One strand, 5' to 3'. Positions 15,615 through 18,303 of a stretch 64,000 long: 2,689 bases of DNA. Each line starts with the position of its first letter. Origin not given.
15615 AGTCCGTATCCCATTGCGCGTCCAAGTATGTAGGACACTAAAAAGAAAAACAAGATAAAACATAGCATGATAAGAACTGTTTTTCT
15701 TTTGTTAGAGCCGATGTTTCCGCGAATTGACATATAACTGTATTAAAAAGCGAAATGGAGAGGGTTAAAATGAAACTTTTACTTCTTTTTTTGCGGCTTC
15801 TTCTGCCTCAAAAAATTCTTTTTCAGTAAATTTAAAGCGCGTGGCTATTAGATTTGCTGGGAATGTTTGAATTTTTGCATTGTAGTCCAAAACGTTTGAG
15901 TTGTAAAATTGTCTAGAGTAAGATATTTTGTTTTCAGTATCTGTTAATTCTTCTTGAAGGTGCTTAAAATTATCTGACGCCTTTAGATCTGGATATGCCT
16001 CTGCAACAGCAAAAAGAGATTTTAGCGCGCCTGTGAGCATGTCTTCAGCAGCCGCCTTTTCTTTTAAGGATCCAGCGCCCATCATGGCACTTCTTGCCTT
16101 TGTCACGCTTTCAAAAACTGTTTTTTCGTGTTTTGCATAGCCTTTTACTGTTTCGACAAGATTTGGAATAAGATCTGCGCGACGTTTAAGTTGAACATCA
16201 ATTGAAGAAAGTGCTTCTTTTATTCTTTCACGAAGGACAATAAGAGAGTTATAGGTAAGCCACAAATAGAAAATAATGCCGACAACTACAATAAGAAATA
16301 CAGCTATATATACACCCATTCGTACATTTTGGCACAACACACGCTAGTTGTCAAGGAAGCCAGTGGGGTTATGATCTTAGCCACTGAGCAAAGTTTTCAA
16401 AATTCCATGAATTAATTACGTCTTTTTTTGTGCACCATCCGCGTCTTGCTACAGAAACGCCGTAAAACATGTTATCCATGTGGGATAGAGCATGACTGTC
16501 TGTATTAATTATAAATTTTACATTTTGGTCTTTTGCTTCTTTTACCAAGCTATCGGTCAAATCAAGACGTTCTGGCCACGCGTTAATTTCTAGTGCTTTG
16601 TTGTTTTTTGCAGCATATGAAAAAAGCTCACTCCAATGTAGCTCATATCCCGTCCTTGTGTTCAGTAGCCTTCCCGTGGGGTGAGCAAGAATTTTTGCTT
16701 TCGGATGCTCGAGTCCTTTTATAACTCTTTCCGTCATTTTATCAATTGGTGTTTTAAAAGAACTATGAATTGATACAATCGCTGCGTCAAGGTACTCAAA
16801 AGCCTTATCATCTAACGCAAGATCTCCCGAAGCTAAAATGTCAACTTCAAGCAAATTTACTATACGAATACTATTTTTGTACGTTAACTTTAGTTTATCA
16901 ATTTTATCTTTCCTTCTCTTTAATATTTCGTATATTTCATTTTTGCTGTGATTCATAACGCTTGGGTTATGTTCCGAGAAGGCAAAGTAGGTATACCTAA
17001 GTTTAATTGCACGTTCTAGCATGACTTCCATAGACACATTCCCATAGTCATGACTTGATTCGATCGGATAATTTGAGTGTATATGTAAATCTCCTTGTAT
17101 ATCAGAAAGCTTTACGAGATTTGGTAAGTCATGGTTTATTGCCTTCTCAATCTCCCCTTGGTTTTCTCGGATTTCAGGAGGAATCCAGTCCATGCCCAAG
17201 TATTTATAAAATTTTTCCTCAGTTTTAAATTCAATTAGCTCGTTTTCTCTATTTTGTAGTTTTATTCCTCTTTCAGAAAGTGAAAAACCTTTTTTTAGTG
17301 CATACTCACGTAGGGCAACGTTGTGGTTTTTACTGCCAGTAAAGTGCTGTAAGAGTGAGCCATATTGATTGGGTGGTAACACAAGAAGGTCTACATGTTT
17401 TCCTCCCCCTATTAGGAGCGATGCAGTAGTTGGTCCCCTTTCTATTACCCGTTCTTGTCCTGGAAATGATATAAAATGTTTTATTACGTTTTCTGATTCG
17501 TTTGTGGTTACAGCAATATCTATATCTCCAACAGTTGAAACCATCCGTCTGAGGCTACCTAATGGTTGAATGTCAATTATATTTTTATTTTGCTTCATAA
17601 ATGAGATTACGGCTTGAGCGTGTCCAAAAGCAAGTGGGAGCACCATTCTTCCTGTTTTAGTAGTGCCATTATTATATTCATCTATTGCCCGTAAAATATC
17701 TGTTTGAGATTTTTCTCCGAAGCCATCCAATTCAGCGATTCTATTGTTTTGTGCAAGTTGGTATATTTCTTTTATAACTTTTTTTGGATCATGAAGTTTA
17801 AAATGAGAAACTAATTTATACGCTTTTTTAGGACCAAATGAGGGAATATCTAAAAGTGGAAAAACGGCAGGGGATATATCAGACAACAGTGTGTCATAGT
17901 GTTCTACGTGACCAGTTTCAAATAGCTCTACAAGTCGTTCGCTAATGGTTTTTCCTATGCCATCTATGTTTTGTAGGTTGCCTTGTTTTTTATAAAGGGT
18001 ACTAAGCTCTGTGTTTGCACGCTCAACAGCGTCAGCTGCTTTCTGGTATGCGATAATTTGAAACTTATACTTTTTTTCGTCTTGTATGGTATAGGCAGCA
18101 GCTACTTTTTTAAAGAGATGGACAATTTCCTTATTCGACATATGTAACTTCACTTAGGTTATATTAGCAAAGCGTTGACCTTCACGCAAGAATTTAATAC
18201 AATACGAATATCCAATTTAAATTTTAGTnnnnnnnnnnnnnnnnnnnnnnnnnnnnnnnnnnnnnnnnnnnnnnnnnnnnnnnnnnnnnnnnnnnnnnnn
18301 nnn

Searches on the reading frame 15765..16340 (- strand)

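Call 27: search_protein_families(library=pfam, proteins=[window:15765-16340:-], max_evalue=0.00001)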
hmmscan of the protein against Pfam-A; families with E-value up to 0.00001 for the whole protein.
window:15765-16340:- (191 aa): 1 family
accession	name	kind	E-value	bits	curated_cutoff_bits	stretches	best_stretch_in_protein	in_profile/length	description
PF04011.17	LemA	-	8.6e-63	211.1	26.2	1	43-191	1-149/149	LemA family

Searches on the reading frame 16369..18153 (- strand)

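Call 67: search_protein_families(library=pfam, proteins=[window:16369-18153:-], max_evalue=0.00001)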
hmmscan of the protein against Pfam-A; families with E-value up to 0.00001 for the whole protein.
window:16369-18153:- (594 aa): 3 families
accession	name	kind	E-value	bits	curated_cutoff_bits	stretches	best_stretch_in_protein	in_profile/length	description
PF14791.11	DNA_pol_B_thumb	-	5.6e-23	81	25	1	268-330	2-63/63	DNA polymerase beta thumb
PF14716.13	HHH_8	-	9.7e-13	48.7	30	1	5-82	1-72/73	Helix-hairpin-helix domain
PF02811.25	PHP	-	1.1e-07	32.8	26.4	1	355-524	1-162/164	PHP domain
